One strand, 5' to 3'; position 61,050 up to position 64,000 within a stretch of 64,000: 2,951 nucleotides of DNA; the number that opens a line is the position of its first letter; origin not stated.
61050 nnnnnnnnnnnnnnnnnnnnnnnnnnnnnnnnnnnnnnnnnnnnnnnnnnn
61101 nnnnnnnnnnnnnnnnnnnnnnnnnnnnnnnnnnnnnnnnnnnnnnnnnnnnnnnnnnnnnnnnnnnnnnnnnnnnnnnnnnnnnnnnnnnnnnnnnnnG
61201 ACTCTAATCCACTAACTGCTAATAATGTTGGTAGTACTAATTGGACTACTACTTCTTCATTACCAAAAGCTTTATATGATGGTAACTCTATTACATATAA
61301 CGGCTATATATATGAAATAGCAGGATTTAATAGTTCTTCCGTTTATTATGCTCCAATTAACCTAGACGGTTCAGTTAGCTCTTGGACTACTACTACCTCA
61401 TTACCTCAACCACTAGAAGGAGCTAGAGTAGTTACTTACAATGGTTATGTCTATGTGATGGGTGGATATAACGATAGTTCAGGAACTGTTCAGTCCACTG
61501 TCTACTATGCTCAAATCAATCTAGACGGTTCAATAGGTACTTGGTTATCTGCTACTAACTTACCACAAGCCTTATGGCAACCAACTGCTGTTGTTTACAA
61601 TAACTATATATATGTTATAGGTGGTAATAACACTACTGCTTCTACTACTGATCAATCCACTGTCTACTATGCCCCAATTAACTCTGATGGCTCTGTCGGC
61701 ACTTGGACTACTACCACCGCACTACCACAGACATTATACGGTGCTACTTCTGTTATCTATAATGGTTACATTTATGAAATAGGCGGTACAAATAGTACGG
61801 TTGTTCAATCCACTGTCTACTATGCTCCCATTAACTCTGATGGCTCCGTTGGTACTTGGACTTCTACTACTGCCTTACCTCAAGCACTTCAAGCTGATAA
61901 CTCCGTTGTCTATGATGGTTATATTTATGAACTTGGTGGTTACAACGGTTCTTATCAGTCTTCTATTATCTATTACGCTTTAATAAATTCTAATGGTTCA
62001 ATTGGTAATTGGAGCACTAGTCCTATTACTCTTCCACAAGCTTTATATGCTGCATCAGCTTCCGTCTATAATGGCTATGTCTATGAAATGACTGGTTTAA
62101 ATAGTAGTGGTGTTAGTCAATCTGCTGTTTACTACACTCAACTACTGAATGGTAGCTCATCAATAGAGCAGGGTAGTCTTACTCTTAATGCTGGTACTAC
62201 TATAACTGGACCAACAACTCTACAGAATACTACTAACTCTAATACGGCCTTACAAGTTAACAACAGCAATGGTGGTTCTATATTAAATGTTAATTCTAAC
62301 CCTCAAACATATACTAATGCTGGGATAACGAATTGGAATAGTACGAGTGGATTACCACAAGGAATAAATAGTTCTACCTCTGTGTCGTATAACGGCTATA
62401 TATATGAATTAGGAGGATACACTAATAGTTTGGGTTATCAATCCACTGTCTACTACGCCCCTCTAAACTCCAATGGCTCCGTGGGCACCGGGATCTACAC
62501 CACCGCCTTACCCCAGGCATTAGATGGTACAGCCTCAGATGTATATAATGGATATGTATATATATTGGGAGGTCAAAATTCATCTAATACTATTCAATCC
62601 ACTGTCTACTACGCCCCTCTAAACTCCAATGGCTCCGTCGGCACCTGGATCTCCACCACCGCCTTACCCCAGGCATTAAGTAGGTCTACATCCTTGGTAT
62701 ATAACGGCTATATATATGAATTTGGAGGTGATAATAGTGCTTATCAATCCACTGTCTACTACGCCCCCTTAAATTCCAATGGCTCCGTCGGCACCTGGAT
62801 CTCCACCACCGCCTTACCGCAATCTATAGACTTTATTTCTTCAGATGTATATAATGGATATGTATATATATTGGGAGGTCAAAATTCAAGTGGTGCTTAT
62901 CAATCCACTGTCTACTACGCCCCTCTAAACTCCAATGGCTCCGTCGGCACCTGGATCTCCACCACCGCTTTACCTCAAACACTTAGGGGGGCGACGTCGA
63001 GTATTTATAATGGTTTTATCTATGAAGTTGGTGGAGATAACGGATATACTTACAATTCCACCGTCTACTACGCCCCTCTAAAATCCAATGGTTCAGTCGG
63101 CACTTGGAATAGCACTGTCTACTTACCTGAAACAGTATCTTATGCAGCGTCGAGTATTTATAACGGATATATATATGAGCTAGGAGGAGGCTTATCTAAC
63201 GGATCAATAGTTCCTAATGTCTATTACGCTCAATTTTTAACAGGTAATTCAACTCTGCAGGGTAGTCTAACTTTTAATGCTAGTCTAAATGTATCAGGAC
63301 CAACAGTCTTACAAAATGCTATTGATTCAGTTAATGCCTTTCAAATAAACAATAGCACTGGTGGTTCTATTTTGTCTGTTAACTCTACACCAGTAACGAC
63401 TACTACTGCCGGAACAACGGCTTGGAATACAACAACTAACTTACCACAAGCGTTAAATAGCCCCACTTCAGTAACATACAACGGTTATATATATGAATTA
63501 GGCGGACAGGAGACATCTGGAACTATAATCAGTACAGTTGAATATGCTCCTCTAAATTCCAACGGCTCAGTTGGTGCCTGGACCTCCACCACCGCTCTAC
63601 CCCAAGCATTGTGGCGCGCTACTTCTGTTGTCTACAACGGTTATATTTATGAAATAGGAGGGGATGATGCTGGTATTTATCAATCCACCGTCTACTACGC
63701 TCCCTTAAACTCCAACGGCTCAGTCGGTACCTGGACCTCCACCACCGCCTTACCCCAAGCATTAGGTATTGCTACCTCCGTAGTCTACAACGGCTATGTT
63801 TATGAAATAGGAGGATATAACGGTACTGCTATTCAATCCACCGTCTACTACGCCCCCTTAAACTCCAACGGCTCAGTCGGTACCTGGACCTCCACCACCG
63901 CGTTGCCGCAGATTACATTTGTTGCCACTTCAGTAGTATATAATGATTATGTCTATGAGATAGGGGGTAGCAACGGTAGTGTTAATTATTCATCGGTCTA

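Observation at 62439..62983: Near-identical, GC-rich ~83-nt cores recur every 150-156 nt inside the second propeller module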

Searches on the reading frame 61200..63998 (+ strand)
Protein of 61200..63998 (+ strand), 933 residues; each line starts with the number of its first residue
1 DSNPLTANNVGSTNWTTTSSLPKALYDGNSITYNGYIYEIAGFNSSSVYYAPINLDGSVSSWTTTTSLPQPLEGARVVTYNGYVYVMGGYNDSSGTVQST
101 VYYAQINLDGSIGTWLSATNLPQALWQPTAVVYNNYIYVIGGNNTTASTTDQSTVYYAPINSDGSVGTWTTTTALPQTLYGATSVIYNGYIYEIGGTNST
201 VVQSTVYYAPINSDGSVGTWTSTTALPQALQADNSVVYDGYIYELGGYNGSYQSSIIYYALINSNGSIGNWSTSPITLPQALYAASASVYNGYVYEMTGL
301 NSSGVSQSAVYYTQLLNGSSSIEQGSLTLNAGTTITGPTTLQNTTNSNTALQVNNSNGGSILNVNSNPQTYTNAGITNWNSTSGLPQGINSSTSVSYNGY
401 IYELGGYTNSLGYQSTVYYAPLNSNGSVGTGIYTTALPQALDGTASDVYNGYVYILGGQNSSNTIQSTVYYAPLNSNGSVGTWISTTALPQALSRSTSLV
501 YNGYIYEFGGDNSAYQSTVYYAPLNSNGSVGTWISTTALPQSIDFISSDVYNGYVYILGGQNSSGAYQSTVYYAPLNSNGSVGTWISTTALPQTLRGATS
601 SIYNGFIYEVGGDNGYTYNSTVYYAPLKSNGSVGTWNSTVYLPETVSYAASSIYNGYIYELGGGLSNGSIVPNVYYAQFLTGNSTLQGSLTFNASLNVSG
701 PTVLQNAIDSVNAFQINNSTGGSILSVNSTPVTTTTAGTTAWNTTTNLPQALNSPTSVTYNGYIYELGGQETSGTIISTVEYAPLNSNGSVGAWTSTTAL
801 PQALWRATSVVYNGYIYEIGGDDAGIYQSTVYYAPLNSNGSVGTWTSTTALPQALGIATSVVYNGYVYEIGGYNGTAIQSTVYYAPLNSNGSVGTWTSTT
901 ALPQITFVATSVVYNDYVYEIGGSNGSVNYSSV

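Call 17: find_homologous_proteins(query=window:61200-63998:+, max_evalue=1e-10)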
Query window:61200-63998:+ (933 aa): 1333 proteins with E <= 1e-10 among 8000 candidates; the best 120 are listed.
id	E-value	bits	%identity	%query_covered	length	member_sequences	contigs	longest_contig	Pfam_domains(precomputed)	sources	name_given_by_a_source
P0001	0.0e+0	1315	47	100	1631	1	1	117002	PF24996.1,PF13964.13,PF24681.2,PF13415.13,PF04239.18,PF01344.32,PF25210.2,PF09907.16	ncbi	-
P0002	0.0e+0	1276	60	98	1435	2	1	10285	PF24996.1,PF13964.13,PF24681.2,PF13415.13,PF25197.2,PF01344.32,PF25210.2,PF09907.16,PF21953.2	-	-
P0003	0.0e+0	1221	47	57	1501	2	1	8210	PF24996.1,PF13964.13,PF24681.2,PF13415.13,PF04239.18,PF01344.32,PF25210.2,PF09907.16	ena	-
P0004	0.0e+0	1095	48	94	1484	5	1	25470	PF24996.1,PF13964.13,PF24681.2,PF13415.13,PF01344.32,PF25210.2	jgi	jgi:N-acetylneuraminic acid mutarotase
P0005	1.0e-297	1008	41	94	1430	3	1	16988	PF24996.1,PF13964.13,PF24681.2,PF13415.13,PF01344.32,PF25210.2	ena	-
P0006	1.0e-290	985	48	99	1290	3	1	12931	PF24996.1,PF13964.13,PF24681.2,PF13415.13,PF01344.32,PF25210.2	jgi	jgi:N-acetylneuraminic acid mutarotase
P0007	8.9e-289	979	43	78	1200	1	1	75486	PF24996.1,PF13964.13,PF24681.2,PF13415.13,PF01344.32,PF25210.2,PF09907.16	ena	-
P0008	5.6e-280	950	42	97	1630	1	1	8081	PF24996.1,PF13964.13,PF24681.2,PF01344.32,PF25210.2,PF09907.16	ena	-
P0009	5.7e-275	933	47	98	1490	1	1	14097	PF24996.1,PF13964.13,PF24681.2,PF13415.13,PF04239.18,PF01344.32,PF25210.2,PF07351.20,PF09907.16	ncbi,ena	-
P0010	3.0e-254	864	45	93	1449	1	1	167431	PF24996.1,PF13964.13,PF24681.2,PF13415.13,PF01344.32,PF25210.2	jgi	jgi:N-acetylneuraminic acid mutarotase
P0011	9.0e-243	826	41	98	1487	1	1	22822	PF24996.1,PF13964.13,PF24681.2,PF01344.32,PF25210.2,PF09907.16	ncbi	-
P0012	2.1e-240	819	41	75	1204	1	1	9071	PF24996.1,PF13964.13,PF24681.2,PF13415.13,PF04239.18,PF01344.32,PF25210.2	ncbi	-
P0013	2.6e-237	808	43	98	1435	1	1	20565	PF24996.1,PF13964.13,PF24681.2,PF13415.13,PF01344.32,PF25210.2,PF09907.16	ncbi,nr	ncbi:MAG TPA: hypothetical protein VFN56_05470 [Candidatus Saccharimonadales bacterium]|nr:hypotheti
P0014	1.0e-235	803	40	90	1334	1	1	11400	PF24996.1,PF13415.13,PF01344.32,PF25210.2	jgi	jgi:N-acetylneuraminic acid mutarotase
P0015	1.5e-231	789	45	98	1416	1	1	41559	PF24996.1,PF13964.13,PF24681.2,PF13415.13,PF01344.32,PF25210.2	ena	-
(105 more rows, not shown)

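Call 19: find_encoding_contigs(protein=P0002, flank=10000, max_places=4)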
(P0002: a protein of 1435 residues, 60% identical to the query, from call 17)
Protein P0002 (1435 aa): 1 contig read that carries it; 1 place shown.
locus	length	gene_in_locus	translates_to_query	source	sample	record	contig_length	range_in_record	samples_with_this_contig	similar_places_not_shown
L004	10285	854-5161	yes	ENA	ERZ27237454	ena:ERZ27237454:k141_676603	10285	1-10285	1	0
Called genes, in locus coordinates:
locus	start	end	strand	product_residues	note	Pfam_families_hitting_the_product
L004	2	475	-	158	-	?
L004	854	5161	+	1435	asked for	PF01344:Kelch_1 (faint), PF09907:HigB_toxin (faint), PF13415:Beta-prop_FBX42 (faint), PF13964:Beta-prop_Calicin (faint), PF24681:Kelch_KLHDC2_KLHL20_DRC7 (weak), PF24996:NANM (faint), PF25210:Kelch_FKB95 (faint), PF24681:Kelch_KLHDC2_KLHL20_DRC7, +2 more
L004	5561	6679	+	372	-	PF13173:AAA_14, PF13401:AAA_22 (faint), PF13635:DUF4143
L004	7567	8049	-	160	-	-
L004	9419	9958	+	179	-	PF00961:LAGLIDADG_1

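Call 20: find_encoding_contigs(protein=P0001, flank=6000, max_places=3)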
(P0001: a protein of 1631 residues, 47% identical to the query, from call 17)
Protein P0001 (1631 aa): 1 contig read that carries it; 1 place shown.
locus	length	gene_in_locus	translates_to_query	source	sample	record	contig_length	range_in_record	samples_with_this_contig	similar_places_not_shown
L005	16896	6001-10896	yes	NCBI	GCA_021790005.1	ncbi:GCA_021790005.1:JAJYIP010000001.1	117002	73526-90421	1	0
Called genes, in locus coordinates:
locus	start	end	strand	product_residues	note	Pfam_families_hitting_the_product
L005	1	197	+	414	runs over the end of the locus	PF00579:tRNA-synt_1b, PF22421:SYY_C-terminal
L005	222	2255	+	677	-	PF17191:RecG_wedge, PF01695:IstB_IS21 (weak), PF04851:ResIII, PF00270:DEAD, PF13604:AAA_30 (weak), PF00271:Helicase_C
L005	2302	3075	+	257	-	-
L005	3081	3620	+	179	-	PF03602:Cons_hypoth95, PF13847:Methyltransf_31 (weak), PF13649:Methyltransf_25 (weak)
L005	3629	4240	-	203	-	-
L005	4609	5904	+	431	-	PF13393:tRNA-synt_His, PF00587:tRNA-synt_2b, PF03129:HGTP_anticodon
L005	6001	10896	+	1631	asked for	PF13415:Beta-prop_FBX42 (faint), PF13964:Beta-prop_Calicin (faint), PF24996:NANM (faint), PF25210:Kelch_FKB95 (faint), PF01344:Kelch_1 (faint), PF09907:HigB_toxin (faint), PF24681:Kelch_KLHDC2_KLHL20_DRC7 (weak), PF04239:DUF421 (faint)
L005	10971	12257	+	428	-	PF05697:Trigger_N, PF00254:FKBP_C, PF05698:Trigger_C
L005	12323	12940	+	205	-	PF00574:CLP_protease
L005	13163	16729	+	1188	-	PF04563:RNA_pol_Rpb2_1, PF04561:RNA_pol_Rpb2_2, PF04565:RNA_pol_Rpb2_3, PF10385:RNA_pol_Rpb2_45, PF00562:RNA_pol_Rpb2_6, PF04560:RNA_pol_Rpb2_7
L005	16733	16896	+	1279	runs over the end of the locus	PF04997:RNA_pol_Rpb1_1, PF00623:RNA_pol_Rpb1_2, PF04983:RNA_pol_Rpb1_3, PF04998:RNA_pol_Rpb1_5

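Call 46: search_protein_families(library=pfam, proteins=[L004:3719-5158:+], max_evalue=0.001)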
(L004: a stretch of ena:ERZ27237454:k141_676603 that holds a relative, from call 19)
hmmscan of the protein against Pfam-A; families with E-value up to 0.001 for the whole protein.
L004:3719-5158:+ (480 aa): 0 families

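Call 72: list_cluster_members(proteins=[P0002, P0129, P0122])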
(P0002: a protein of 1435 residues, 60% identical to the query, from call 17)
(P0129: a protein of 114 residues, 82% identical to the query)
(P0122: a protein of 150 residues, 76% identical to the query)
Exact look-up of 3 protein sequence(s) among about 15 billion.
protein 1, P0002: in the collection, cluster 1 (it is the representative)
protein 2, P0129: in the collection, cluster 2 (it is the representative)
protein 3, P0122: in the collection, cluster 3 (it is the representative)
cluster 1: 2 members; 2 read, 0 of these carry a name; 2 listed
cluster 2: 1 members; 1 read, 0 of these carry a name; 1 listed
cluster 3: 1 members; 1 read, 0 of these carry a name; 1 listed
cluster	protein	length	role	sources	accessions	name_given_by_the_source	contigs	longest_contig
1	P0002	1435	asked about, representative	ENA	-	-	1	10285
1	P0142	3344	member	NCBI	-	-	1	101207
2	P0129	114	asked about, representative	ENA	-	-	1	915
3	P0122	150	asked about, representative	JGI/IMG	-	-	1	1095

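Call 74: find_encoding_contigs(protein=P0142, flank=3000, max_places=4)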
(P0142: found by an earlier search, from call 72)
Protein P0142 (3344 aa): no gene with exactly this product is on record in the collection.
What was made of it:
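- Tried and rejected: The look-up found no record (call 74).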

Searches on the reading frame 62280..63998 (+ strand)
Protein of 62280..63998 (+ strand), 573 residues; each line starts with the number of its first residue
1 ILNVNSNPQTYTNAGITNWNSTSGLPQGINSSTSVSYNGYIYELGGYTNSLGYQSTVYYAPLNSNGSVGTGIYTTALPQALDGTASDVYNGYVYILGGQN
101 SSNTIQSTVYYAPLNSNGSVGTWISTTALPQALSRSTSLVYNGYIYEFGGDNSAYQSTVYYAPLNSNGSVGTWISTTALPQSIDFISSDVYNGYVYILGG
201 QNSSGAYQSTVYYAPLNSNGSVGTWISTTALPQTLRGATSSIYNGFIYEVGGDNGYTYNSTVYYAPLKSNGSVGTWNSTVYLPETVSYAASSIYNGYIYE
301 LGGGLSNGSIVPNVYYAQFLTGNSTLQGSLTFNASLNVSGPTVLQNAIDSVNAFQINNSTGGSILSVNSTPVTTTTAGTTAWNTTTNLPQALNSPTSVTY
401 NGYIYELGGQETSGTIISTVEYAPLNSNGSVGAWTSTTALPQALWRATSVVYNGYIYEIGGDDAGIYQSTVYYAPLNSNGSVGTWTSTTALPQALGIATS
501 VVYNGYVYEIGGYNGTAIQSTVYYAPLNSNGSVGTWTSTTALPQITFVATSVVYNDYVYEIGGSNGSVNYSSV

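Call 29: find_related_loci(query=window:62280-63998:+, collection=genome_contigs, flank=6000)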
Query window:62280-63998:+ (573 aa) in genome_contigs; peptide patterns used: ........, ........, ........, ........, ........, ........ (x = any residue, [..] = any of these).
69 stretches matched a pattern; 33 encode a relative of the query (tblastn E <= 1e-3); 31 distinct loci.
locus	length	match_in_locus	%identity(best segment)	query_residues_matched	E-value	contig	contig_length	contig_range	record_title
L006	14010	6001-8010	45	11-573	2e-139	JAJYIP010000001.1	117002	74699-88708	MAG: bacterium isolate DBS2-1.bin125 NODE_262_length_117002_cov_1.938610, whole genome shotgun sequence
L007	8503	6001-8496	51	15-573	3e-136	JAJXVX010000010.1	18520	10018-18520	MAG: bacterium isolate BP5.bin48 NODE_4919_length_18520_cov_1.999293, whole genome shotgun sequence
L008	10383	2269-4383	46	6-573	9e-133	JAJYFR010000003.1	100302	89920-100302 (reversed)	MAG: bacterium isolate DBS1-2.bin54 NODE_101_length_100302_cov_2.749768, whole genome shotgun sequence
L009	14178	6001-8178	42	6-573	5e-116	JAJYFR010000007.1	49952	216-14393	MAG: bacterium isolate DBS1-2.bin54 NODE_486_length_49952_cov_2.730637, whole genome shotgun sequence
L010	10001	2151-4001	43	16-573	3e-114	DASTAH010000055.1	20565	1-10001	MAG TPA_asm: Candidatus Saccharimonadales bacterium isolate SMAG_U731 k141_202683, whole genome shotgun sequence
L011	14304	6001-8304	46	13-573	7e-116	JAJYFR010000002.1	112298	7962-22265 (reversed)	MAG: bacterium isolate DBS1-2.bin54 NODE_82_length_112298_cov_2.832541, whole genome shotgun sequence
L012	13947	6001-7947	44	9-573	1e-112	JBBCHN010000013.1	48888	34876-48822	MAG: Candidatus Saccharibacteria bacterium isolate S6_maxb_bin.5 s5639.ctg005641l, whole genome shotgun sequence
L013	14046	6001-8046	41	9-573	3e-104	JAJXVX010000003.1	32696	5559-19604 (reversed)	MAG: bacterium isolate BP5.bin48 NODE_2065_length_32696_cov_2.083638, whole genome shotgun sequence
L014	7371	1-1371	45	13-573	6e-104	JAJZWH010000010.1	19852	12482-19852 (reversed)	MAG: bacterium isolate TL1-1.bin26 NODE_1854_length_19852_cov_1.235894, whole genome shotgun sequence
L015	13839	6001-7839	45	9-573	2e-102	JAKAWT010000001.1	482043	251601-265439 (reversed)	MAG: bacterium isolate YP4.bin81 NODE_7_length_482043_cov_12.846384, whole genome shotgun sequence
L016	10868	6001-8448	42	12-573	4e-107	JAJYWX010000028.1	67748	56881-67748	MAG: bacterium isolate FK3.bin15 NODE_701_length_67748_cov_2.945830, whole genome shotgun sequence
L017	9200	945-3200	40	12-567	1e-89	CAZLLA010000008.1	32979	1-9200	MAG TPA_asm: uncultured Candidatus Saccharibacteria bacterium isolate binchicken_co3_504 genome assembly, contig: NODE_4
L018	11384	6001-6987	57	18-567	3e-88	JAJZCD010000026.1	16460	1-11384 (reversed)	MAG: bacterium isolate JA1.bin59 NODE_2618_length_16460_cov_2.348987, whole genome shotgun sequence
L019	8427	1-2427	36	2-569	2e-86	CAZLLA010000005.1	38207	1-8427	MAG TPA_asm: uncultured Candidatus Saccharibacteria bacterium isolate binchicken_co3_504 genome assembly, contig: NODE_3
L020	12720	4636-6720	45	12-573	4e-108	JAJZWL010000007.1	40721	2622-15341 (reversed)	MAG: bacterium isolate TL1-1.bin64 NODE_526_length_40721_cov_2.833645, whole genome shotgun sequence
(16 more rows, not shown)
